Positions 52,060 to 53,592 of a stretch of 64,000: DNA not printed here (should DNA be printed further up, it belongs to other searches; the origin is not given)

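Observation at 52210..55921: Three consecutive SPASM/twitch radical SAM paralog-like genes, one with a ~100-aa N-terminal extension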

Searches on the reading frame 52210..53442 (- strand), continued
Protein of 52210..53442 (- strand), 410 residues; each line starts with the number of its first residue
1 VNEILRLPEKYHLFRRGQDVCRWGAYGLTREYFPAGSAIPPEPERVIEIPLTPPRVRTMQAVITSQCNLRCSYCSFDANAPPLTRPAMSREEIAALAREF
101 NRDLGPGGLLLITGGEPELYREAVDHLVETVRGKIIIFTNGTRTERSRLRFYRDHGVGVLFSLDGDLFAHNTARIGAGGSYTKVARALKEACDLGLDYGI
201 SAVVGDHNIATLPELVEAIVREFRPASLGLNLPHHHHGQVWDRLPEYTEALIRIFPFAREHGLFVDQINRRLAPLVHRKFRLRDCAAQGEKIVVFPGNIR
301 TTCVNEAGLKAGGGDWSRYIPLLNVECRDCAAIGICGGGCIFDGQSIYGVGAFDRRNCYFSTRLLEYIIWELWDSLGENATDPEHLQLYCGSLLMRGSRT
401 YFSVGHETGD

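Call 104: search_protein_families(library=ncbifam, proteins=[L056:2656-3006:+, L056:4474-5739:+, L056:5742-6980:+, L056:7054-7815:+, L056:7812-8501:+, L056:8515-9255:+], max_evalue=0.00001)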
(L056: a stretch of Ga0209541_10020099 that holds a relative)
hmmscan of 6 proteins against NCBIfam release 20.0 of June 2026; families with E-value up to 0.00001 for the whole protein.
L056:2656-3006:+ (116 aa): 0 families

L056:4474-5739:+ (421 aa): 1 family
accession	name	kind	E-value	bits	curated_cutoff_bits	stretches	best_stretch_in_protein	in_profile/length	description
TIGR02335.1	hydr_PhnA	equivalog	1.1e-99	334.3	407.55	1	7-420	1-408/408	phosphonoacetate hydrolase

L056:5742-6980:+ (412 aa): 63 families (the best 25 are shown)
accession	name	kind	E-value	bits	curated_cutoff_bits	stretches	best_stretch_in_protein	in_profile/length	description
NF041364.1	GntC_guanitoxin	equivalog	3.3e-56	190.7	415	2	30-331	1-306/356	guanitoxin biosynthesis PLP-dependent (S)-gamma-hydroxy-L-arginine cyclodehydratase GntC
NF005744.0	PRK07568.1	subfamily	2.3e-41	141.9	389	1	29-321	32-323/398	pyridoxal phosphate-dependent aminotransferase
NF005601.0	PRK07337.1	equivalog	9.1e-41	140.2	496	1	15-331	23-336/394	pyridoxal phosphate-dependent aminotransferase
NF004770.0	PRK06108.1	subfamily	1.1e-40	139.6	422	2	5-339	14-350/396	pyridoxal phosphate-dependent aminotransferase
NF004975.0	PRK06348.1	equivalog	2.1e-40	138.9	549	1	17-326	19-327/384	pyridoxal phosphate-dependent aminotransferase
NF006229.0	PRK08361.1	equivalog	3.4e-40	138.2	624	1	20-325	26-331/391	aspartate aminotransferase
NF041091.1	asp_aminotase_Arch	equivalog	8.1e-40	136.8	550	1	10-328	10-323/376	aspartate aminotransferase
NF005817.0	PRK07683.1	equivalog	2e-39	135.4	575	1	5-329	6-328/387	aminotransferase A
NF005305.0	PRK06836.1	equivalog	3.5e-39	135.2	376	1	29-323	36-337/396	pyridoxal phosphate-dependent aminotransferase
NF005816.0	PRK07682.1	equivalog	3.5e-39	134.5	620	1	17-325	19-326/390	aminotransferase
NF005855.0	PRK07777.1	equivalog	5.1e-39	134.7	553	1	23-411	24-387/391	pyridoxal phosphate-dependent aminotransferase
NF006756.0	PRK09276.1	subfamily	8.2e-37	127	507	2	9-324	9-329/387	LL-diaminopimelate aminotransferase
TIGR01265.1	tyr_nico_aTase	subfamily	1.1e-36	126.7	292.45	1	28-324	32-339/403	tyrosine/nicotianamine family aminotransferase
TIGR03540.1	DapC_direct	equivalog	1.4e-36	126.3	593.25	2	9-321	7-324/383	LL-diaminopimelate aminotransferase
NF006230.0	PRK08363.1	equivalog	1.5e-35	122.8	534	1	36-330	42-337/398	alanine aminotransferase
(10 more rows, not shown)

L056:7054-7815:+ (253 aa): 9 families
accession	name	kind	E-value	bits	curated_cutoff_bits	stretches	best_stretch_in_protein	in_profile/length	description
TIGR03992.1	Arch_glmU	subfamily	8.6e-14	51.2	292.1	1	9-139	3-129/393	bifunctional sugar-1-phosphate nucleotidylyltransferase/acetyltransferase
NF049965.1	GlMnHpPGnyltfHddC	equivalog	1.2e-10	41.4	300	1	9-219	3-208/221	D-glycero-D-manno-heptose 1-phosphate guanosyltransferase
NF041313.1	UDPGP_AglF_Halo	equivalog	1.7e-10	40.7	400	1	9-122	3-111/234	UTP--glucose-1-phosphate uridylyltransferase AglF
NF041135.1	IPPtranDIPPsyn_Thcocales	equivalog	1.8e-09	37.1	580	1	8-247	2-215/419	bifunctional L-myo-inositol-1-phosphate cytidylyltransferase/CDP-L-myo-inositol myo-inositolphosphotransferase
TIGR01208.1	rmlA_long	equivalog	3.4e-08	32.8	320.25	1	9-132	2-123/353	glucose-1-phosphate thymidylyltransferase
NF045761.1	NAMPUrTaseMurU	equivalog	2.5e-07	30.8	250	1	8-84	2-79/226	N-acetylmuramate alpha-1-phosphate uridylyltransferase MurU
NF045697.1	MurNAcPUrMurU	equivalog_domain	1.1e-06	28.2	370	1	11-105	2-95/229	N-acetylmuramate alpha-1-phosphate uridylyltransferase MurU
NF001457.0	PRK00317.1-3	equivalog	1.7e-06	27.6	164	0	9-103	4-86/200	molybdenum cofactor guanylyltransferase MobA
NF052502.1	man1P_GTase_Rv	exception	3.1e-06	26.3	440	1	10-87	4-82/352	mannose-1-phosphate guanylyltransferase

L056:7812-8501:+ (229 aa): 8 families
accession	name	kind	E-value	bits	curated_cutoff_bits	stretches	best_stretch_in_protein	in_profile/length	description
NF045667.1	MTase_DVU1556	equivalog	2.1e-13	50.2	155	1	52-208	18-165/213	DVU_1556 family methyltransferase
TIGR01934.1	MenG_MenH_UbiE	subfamily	1.2e-07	31.2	158.35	1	52-160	35-146/223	ubiquinone/menaquinone biosynthesis methyltransferase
TIGR02072.1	BioC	equivalog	2.3e-07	30.9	184.95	1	57-201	35-170/244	malonyl-ACP O-methyltransferase BioC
NF047649.1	MTase_UXPK_star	exception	6e-07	28.8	460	1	56-157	77-183/283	methyltransferase/UXPK-star double selenoprotein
NF040539.1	AST_met_ArsM_2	exception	1.9e-06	27.9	240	1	45-154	45-162/262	putative arsinothricin biosynthesis methyltransferase ArsM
NF043040.1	corrin_prot_MT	hypoth_equivalog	2.1e-06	27.4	180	1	29-157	15-149/216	corrinoid protein-associated methyltransferase CpaM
NF041536.1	ArsM_DUF2284_UU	exception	5.2e-06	25.1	575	1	56-161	76-186/459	arsenite methyltransferase/DUF2284 domain selenoprotein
NF045882.1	PLipidMtase_Leg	equivalog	9.2e-06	25.6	390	0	43-155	31-144/207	phospholipid N-methyltransferase PmtA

L056:8515-9255:+ (246 aa): 1 family
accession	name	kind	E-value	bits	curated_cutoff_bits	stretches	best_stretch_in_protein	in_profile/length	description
NF045866.1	GGPL_Ptran_Mf1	equivalog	1.1e-15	58.5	225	1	3-232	2-230/240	diacylglycerol cholinephosphotransferase Mf1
